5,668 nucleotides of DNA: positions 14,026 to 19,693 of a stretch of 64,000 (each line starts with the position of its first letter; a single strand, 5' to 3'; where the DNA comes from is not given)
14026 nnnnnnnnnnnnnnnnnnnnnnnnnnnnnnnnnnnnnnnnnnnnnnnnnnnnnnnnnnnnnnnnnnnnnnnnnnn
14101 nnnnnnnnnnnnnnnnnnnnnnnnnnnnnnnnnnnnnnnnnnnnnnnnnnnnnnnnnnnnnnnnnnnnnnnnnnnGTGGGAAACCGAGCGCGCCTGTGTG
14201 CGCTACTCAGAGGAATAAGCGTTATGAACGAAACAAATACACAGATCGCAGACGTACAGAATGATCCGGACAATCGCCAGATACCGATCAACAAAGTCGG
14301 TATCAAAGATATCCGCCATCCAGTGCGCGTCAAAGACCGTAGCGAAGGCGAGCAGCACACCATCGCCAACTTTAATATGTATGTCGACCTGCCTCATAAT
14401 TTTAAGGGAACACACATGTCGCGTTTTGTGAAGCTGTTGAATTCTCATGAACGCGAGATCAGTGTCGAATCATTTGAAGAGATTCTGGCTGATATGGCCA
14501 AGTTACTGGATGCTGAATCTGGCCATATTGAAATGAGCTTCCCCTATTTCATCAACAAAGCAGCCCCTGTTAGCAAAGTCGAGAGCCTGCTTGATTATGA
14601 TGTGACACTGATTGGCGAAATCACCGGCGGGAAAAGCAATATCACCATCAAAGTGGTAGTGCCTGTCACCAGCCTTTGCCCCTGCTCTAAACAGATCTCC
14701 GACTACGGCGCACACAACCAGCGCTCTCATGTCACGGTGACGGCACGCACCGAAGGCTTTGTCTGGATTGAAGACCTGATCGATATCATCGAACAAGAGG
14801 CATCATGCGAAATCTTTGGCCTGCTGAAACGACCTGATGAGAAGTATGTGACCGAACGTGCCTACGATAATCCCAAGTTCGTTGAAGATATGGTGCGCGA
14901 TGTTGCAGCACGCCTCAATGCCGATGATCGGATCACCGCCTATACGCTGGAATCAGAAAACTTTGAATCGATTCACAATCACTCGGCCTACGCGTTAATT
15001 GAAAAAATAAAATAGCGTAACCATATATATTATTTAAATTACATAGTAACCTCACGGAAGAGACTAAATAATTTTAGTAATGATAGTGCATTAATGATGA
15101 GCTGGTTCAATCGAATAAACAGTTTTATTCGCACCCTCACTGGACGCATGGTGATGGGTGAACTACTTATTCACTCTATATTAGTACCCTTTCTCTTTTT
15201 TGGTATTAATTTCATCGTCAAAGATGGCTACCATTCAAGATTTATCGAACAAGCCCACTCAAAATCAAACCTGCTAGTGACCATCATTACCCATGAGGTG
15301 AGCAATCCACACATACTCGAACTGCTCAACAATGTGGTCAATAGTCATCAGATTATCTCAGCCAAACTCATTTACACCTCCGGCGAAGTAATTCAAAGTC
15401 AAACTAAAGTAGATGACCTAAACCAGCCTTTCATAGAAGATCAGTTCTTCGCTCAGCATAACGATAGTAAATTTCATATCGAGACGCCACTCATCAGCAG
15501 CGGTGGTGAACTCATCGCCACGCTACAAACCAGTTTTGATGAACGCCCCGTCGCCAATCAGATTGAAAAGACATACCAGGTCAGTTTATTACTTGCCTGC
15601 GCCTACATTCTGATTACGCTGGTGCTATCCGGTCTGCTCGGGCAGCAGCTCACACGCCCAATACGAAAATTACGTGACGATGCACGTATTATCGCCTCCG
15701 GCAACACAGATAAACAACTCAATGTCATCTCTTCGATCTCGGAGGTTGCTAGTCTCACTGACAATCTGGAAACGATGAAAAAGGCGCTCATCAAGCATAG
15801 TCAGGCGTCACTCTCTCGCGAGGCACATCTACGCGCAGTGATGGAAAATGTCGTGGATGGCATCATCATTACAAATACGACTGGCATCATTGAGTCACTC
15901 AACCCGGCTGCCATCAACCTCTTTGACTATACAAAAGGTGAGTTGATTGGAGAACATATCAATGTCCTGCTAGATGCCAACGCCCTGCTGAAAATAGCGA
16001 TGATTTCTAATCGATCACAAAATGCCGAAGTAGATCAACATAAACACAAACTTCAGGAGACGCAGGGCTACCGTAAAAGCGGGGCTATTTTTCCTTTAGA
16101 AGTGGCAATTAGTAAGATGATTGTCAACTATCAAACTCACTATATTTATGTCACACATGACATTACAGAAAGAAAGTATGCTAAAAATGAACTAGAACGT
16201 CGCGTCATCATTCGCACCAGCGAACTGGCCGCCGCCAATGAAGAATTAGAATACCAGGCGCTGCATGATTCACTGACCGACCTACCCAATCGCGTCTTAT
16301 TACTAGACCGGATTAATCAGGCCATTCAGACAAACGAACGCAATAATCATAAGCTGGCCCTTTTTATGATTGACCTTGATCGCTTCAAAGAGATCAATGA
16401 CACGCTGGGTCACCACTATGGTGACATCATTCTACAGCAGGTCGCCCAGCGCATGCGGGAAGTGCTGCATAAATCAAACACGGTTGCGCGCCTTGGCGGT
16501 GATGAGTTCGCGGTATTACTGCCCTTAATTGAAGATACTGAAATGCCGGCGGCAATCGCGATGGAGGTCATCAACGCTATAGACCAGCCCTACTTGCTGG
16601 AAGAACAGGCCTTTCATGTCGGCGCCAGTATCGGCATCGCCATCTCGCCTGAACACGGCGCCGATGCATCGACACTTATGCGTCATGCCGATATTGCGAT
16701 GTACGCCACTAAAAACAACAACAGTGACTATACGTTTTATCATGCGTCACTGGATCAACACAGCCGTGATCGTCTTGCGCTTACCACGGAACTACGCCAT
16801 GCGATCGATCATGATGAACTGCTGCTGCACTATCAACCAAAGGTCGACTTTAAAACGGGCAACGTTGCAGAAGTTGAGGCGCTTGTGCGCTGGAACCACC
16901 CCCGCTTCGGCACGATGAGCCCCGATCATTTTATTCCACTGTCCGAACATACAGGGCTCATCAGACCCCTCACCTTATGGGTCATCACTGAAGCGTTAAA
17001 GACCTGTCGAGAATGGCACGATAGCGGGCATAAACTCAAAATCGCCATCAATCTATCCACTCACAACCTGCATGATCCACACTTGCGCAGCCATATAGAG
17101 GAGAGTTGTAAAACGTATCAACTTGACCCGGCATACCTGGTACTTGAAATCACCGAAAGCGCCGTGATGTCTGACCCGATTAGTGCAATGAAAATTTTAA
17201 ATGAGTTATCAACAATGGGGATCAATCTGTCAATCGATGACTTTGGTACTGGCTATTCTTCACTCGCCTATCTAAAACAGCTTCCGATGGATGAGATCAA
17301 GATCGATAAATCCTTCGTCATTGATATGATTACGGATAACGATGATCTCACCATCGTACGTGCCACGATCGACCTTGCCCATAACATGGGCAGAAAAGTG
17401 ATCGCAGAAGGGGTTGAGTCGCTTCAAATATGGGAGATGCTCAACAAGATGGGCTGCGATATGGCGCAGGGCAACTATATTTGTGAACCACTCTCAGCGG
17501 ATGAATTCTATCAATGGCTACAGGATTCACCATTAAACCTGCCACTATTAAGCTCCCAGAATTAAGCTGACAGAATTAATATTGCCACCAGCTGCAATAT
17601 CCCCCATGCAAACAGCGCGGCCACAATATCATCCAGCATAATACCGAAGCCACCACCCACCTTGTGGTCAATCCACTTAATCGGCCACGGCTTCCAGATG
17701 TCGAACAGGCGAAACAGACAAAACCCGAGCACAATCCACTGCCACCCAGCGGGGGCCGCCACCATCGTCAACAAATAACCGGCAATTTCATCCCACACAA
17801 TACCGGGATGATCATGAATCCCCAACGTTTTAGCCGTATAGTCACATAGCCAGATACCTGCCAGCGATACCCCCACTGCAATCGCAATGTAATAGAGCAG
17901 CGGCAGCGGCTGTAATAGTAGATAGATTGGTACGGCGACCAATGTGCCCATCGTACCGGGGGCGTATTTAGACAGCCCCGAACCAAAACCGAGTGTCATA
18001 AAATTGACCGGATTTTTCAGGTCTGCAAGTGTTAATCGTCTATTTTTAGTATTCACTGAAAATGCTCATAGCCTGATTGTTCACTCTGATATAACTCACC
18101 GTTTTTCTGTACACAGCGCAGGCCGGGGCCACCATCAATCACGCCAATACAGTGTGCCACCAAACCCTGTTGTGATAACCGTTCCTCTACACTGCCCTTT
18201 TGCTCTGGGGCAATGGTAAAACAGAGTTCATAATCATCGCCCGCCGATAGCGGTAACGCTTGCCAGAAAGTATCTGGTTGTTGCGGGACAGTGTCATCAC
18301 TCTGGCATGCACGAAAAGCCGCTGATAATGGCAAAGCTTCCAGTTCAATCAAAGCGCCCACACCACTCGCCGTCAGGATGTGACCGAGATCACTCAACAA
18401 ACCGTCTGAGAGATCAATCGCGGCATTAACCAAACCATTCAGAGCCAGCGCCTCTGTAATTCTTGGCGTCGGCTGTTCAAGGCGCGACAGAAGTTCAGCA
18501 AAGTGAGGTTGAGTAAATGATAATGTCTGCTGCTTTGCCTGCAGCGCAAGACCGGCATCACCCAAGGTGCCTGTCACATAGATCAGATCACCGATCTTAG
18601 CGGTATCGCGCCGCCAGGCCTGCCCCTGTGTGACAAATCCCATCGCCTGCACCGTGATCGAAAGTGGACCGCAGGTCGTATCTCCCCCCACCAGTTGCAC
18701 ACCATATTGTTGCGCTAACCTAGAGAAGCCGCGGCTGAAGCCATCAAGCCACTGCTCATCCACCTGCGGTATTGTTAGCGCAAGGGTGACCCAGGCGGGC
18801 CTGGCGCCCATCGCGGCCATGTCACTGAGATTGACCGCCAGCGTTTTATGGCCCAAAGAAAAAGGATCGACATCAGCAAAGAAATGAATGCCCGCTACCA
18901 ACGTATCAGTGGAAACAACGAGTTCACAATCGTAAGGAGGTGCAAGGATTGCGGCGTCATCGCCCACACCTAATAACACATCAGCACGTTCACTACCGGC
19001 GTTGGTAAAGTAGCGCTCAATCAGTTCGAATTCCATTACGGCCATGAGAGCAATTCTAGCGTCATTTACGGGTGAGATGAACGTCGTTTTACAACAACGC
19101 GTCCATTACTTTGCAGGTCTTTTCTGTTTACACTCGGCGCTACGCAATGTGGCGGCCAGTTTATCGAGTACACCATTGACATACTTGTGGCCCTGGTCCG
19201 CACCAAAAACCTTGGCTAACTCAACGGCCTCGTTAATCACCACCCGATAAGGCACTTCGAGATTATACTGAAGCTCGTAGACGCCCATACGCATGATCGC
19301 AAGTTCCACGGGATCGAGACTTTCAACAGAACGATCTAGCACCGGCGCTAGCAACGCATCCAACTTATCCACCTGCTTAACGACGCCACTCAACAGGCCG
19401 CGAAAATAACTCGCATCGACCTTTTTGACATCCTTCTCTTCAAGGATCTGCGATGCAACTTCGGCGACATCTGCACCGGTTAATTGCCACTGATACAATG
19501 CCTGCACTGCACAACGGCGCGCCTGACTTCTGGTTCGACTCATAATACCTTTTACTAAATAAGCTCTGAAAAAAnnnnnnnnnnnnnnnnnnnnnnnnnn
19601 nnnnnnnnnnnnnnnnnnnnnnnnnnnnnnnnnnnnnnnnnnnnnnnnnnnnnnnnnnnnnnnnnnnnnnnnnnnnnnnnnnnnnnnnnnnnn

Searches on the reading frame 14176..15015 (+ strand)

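Call 21: search_protein_families(library=pfam, proteins=[window:14176-15015:+], max_evalue=0.001)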
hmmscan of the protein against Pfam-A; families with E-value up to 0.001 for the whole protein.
window:14176-15015:+ (279 aa): 1 family
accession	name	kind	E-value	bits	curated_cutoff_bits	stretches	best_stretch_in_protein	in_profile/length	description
PF02649.19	GCHY-1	-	3.7e-103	345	25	1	25-273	2-260/260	Type I GTP cyclohydrolase folE2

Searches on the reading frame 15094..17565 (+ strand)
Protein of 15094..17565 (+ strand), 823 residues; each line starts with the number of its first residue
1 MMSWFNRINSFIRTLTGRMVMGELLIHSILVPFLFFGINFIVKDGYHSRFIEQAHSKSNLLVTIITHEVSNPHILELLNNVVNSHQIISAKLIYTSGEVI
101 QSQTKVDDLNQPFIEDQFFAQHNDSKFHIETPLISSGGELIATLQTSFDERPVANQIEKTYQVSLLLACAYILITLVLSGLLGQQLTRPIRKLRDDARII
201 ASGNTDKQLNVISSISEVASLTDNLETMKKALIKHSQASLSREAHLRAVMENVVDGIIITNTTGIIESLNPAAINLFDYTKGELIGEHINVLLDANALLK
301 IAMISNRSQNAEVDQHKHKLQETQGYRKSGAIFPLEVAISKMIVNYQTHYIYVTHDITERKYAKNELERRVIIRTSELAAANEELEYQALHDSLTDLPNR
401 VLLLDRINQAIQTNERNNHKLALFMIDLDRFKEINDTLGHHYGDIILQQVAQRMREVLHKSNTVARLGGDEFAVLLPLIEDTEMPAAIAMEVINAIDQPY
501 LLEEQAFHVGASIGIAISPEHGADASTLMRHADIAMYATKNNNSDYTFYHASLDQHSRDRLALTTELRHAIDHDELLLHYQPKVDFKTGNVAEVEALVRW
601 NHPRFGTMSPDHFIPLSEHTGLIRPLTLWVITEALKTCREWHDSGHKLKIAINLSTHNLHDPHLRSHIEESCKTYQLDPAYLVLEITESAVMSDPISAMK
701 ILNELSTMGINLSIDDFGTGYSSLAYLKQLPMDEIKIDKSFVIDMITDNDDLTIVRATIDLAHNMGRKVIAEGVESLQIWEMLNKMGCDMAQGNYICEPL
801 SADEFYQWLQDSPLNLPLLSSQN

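Call 21: search_protein_families(library=pfam, proteins=[window:15094-17565:+], max_evalue=0.001)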
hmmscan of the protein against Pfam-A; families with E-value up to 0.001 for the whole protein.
window:15094-17565:+ (823 aa): 7 families
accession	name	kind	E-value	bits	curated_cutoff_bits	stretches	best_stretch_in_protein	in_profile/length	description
PF00563.25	EAL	-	7.5e-76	255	31.3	1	566-799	3-236/236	EAL domain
PF00990.26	GGDEF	-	2.2e-48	164.5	23.8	1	389-543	1-158/161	Diguanylate cyclase, GGDEF domain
PF13426.13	PAS_9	-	2.1e-13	50.9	27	1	255-359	2-103/103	PAS domain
PF00989.32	PAS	-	3.4e-08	33.9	22.6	1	244-356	1-112/113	PAS fold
PF00672.30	HAMP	-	1.3e-06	29.1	25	1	182-232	2-51/53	HAMP domain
PF13188.13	PAS_8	-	2.1e-06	27.8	21.8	1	245-292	2-50/65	PAS domain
PF24820.1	Diguanyl_cycl_sensor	-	7.7e-06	26.3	28.1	1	250-343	2-97/109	Diguanylate cyclase-like sensor domain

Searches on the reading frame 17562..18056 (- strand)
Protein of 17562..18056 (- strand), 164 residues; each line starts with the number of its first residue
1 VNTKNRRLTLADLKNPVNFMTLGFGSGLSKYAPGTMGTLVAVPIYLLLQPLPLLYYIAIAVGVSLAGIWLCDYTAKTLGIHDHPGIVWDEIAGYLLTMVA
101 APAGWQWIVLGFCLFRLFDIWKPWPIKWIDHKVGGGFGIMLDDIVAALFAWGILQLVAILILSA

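Call 21: search_protein_families(library=pfam, proteins=[window:17562-18056:-], max_evalue=0.001)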
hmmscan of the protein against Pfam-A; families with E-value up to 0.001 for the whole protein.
window:17562-18056:- (164 aa): 1 family
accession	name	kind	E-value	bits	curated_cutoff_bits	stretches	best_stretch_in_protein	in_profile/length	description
PF04608.18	PgpA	-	1e-41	142.6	28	1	21-157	3-140/141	Phosphatidylglycerophosphatase A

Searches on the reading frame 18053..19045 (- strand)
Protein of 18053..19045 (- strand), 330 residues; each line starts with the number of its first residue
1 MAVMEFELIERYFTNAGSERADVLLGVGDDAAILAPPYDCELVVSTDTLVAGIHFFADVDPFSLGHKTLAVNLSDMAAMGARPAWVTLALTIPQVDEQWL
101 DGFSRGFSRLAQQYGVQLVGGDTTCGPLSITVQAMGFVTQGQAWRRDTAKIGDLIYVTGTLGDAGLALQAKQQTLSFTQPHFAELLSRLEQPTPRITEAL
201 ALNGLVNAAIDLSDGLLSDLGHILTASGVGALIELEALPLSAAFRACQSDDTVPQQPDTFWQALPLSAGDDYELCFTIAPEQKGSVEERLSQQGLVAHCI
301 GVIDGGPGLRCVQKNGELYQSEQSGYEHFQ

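Call 21: search_protein_families(library=pfam, proteins=[window:18053-19045:-], max_evalue=0.001)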
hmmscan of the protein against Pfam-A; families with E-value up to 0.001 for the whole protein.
window:18053-19045:- (330 aa): 2 families
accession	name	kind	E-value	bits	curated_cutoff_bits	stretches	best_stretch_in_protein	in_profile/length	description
PF00586.29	AIRS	-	1e-30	106.8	24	1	28-138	1-112/112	AIR synthase related protein, N-terminal domain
PF02769.27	AIRS_C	-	2.1e-12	47.9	23.1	1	150-310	1-152/156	AIR synthase related protein, C-terminal domain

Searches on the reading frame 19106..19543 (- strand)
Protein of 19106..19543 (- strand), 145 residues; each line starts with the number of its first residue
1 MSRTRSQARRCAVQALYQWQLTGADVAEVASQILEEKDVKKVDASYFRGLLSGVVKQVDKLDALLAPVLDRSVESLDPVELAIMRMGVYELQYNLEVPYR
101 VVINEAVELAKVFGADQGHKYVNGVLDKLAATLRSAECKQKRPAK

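Call 21: search_protein_families(library=pfam, proteins=[window:19106-19543:-], max_evalue=0.001)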
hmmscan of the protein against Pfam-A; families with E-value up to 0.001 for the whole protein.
window:19106-19543:- (145 aa): 1 family
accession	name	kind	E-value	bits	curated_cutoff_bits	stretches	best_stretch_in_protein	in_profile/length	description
PF01029.23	NusB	-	5.6e-36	124.3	23.1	1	7-130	2-132/133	NusB family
